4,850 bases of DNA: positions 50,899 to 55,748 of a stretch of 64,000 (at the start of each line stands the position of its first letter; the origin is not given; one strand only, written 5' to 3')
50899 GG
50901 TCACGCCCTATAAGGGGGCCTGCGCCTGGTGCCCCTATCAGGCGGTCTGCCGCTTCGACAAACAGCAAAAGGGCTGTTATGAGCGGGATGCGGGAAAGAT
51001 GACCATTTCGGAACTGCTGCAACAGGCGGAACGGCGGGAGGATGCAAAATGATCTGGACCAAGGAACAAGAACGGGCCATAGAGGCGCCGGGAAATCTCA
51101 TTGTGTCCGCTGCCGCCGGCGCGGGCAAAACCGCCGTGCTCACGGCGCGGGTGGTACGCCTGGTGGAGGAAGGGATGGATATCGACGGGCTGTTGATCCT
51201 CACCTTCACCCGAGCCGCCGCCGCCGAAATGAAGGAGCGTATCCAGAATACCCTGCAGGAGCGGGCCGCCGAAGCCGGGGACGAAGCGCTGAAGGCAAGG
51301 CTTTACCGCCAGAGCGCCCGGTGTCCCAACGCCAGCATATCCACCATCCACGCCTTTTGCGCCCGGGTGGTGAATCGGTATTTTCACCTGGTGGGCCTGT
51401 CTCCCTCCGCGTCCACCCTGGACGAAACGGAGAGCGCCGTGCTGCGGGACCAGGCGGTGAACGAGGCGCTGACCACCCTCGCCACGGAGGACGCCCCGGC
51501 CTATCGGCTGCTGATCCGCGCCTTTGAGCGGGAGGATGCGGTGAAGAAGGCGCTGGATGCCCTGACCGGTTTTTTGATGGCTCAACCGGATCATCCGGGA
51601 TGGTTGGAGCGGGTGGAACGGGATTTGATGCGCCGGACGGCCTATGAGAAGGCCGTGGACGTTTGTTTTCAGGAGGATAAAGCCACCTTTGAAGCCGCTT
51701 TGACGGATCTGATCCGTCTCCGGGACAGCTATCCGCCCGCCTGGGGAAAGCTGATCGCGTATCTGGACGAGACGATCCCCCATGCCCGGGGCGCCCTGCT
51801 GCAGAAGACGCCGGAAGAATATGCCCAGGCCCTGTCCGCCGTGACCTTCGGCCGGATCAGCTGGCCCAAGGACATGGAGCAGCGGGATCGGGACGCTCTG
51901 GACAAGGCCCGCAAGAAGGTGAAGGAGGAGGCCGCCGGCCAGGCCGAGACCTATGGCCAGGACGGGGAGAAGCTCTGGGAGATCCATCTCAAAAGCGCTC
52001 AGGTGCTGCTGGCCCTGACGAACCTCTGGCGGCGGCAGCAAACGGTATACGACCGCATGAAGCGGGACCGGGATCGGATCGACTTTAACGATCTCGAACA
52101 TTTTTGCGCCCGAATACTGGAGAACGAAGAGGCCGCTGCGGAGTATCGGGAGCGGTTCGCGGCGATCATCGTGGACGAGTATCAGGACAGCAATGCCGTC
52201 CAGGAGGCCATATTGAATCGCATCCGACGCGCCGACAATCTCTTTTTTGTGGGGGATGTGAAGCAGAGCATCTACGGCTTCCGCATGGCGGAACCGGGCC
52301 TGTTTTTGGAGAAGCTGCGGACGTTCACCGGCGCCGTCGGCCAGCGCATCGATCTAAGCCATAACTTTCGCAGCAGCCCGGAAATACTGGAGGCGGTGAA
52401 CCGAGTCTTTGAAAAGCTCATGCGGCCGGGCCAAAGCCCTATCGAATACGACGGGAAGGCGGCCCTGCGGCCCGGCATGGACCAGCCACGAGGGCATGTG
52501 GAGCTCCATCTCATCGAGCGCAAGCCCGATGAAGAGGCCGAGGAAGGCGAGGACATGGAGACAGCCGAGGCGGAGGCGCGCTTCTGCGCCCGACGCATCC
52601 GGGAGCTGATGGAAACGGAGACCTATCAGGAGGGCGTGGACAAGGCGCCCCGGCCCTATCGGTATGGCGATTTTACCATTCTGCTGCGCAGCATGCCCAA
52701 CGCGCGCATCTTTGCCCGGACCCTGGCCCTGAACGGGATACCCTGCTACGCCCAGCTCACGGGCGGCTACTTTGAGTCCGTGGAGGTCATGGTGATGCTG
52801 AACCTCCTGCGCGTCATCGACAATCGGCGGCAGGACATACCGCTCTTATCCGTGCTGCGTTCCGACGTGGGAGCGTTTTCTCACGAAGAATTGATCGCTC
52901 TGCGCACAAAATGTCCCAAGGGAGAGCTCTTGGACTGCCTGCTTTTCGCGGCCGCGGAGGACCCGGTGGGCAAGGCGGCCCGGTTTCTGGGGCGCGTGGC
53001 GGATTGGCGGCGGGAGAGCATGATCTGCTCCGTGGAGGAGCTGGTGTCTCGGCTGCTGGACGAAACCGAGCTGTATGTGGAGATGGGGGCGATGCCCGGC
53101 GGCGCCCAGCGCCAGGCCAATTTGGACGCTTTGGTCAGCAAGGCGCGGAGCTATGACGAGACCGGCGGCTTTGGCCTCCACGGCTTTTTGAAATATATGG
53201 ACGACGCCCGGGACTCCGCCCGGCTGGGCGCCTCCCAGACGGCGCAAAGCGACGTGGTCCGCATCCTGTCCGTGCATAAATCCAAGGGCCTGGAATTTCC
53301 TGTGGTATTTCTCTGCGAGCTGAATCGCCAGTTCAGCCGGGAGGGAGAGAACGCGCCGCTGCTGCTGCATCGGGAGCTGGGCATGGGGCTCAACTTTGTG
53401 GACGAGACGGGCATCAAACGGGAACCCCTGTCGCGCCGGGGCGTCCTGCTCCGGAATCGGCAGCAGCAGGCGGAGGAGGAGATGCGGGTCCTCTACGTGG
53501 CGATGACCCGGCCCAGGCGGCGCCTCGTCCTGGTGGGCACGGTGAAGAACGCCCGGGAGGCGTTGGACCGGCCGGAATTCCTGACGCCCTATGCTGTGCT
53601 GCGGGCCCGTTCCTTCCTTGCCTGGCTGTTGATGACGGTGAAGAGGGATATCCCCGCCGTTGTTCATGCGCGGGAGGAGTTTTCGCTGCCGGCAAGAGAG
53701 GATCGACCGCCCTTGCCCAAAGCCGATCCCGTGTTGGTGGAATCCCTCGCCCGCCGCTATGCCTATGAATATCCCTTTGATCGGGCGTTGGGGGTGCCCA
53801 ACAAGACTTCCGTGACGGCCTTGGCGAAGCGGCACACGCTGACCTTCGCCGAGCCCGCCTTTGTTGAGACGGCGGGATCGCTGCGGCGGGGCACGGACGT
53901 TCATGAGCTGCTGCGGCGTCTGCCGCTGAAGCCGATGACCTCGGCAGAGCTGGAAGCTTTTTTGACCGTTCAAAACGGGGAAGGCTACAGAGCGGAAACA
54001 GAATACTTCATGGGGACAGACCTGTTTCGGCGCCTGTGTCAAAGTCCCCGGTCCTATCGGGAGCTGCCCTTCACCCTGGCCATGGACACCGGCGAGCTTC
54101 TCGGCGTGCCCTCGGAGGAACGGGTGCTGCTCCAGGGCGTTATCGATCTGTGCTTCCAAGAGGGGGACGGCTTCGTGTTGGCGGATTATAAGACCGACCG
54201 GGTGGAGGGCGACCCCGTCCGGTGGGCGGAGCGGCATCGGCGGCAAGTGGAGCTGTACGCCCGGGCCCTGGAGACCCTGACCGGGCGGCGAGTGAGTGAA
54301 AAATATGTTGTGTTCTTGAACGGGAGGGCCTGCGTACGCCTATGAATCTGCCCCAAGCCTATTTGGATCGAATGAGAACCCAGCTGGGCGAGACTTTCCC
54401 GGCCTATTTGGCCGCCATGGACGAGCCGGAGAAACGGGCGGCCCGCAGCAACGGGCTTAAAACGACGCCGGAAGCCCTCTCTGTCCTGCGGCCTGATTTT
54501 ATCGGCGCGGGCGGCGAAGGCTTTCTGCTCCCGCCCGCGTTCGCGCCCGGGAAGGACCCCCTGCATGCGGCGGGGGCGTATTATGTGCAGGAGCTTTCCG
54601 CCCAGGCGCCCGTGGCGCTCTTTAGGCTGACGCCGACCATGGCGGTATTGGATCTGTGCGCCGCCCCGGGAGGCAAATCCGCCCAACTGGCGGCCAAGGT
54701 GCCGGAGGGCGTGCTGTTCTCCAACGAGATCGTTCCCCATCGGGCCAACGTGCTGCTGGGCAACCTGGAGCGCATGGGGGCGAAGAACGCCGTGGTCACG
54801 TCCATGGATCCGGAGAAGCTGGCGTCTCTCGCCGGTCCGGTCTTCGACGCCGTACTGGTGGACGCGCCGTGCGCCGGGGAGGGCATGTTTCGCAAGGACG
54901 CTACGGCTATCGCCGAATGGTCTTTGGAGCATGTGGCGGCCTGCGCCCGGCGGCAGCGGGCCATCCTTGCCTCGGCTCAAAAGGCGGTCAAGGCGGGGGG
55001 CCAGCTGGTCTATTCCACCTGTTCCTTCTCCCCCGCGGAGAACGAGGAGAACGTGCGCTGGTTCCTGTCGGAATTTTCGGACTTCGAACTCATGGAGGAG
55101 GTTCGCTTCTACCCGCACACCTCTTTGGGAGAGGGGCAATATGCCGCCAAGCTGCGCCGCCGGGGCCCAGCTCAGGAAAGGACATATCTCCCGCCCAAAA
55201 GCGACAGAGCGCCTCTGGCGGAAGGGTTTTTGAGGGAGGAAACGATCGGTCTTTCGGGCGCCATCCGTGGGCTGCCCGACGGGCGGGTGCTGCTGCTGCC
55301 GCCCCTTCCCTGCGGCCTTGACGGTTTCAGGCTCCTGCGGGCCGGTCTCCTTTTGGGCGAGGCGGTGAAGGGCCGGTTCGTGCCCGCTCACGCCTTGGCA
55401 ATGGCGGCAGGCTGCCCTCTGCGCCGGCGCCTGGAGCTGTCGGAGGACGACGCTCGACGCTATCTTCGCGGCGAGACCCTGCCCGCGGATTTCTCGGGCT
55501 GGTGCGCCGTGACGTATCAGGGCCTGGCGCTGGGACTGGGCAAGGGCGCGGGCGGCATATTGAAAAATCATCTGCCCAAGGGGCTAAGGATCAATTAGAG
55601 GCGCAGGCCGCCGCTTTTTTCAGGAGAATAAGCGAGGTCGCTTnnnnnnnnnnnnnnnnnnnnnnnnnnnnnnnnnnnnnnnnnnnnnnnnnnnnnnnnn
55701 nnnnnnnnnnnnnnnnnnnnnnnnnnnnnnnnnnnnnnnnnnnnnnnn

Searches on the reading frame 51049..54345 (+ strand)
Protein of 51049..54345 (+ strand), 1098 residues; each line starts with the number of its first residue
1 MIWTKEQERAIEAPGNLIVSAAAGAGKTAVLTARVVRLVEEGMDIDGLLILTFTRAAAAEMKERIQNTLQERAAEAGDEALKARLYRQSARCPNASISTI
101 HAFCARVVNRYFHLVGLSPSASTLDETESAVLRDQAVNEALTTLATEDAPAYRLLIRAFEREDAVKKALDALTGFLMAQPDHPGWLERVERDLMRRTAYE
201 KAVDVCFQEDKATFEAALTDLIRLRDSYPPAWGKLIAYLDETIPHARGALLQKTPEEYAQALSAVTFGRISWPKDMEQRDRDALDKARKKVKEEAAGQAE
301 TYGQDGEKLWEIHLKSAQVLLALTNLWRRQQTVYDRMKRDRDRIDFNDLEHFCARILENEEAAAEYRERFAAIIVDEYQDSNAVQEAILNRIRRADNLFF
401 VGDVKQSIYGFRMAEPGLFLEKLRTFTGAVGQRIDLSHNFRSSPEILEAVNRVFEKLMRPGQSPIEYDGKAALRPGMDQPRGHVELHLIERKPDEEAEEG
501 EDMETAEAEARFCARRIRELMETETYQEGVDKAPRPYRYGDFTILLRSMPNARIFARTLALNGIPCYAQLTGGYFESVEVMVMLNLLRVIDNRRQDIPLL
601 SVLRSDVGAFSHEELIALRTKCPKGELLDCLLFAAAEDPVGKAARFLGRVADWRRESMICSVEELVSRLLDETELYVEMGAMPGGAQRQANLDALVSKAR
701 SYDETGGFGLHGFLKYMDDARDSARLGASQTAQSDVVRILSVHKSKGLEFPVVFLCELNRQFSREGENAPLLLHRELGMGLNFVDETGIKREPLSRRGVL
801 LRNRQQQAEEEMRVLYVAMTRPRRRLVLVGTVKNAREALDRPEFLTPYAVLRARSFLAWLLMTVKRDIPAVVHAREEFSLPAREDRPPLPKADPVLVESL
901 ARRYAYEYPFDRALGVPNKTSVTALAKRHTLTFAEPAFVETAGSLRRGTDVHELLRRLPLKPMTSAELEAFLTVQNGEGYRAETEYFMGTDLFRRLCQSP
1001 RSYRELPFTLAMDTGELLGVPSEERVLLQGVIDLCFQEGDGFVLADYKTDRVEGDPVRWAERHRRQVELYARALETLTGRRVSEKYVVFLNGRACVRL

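Call 26: search_protein_families(library=pfam, proteins=[window:51049-54345:+], max_evalue=0.001)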
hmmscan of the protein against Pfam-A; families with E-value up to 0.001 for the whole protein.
window:51049-54345:+ (1098 aa): 6 families
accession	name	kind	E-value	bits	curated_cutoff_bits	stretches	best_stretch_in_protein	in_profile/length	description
PF00580.27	UvrD-helicase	-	1.5e-55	189.3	23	1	3-426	1-270/271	UvrD/REP helicase N-terminal domain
PF13361.12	UvrD_C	-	7.5e-29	101.7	25.6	2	687-828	236-345/350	UvrD-like helicase C-terminal domain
PF13245.12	AAA_19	-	6.1e-19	69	25.1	1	13-412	10-134/134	AAA domain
PF13538.12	UvrD_C_2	-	1.1e-09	38.5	27.4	1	737-758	2-23/52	UvrD-like helicase C-terminal domain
PF12705.13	PDDEXK_1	-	1.5e-07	32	22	1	945-1080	35-175/247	PD-(D/E)XK nuclease superfamily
PF01443.25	Viral_helicase1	-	1.2e-05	25.7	21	0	366-411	57-101/228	Viral superfamily 1 RNA helicase core domain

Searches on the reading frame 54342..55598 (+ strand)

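Call 26: search_protein_families(library=pfam, proteins=[window:54342-55598:+], max_evalue=0.001)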
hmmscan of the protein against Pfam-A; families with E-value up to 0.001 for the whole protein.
window:54342-55598:+ (418 aa): 6 families
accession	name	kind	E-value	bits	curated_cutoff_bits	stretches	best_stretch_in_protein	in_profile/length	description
PF01189.24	Methyltr_RsmB-F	-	1.6e-39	136.1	27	1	99-269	9-196/199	16S rRNA methyltransferase RsmB/F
PF13636.12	Methyltranf_PUA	-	5.9e-19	68.3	27.6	1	371-417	1-49/49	RNA-binding PUA-like domain of methyltransferase RsmF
PF17125.10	Methyltr_RsmF_N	-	2.2e-16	60.5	34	1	3-84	1-85/86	N-terminal domain of 16S rRNA methyltransferase RsmF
PF17126.11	RsmF_methylt_CI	-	1.4e-12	47.9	27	1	313-355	18-60/61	RsmF rRNA methyltransferase first C-terminal domain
PF01728.25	FtsJ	-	0.00015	22.1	24.1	1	94-248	16-159/181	FtsJ-like methyltransferase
PF13847.12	Methyltransf_31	-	0.00026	21.1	27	1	98-237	3-114/145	Methyltransferase domain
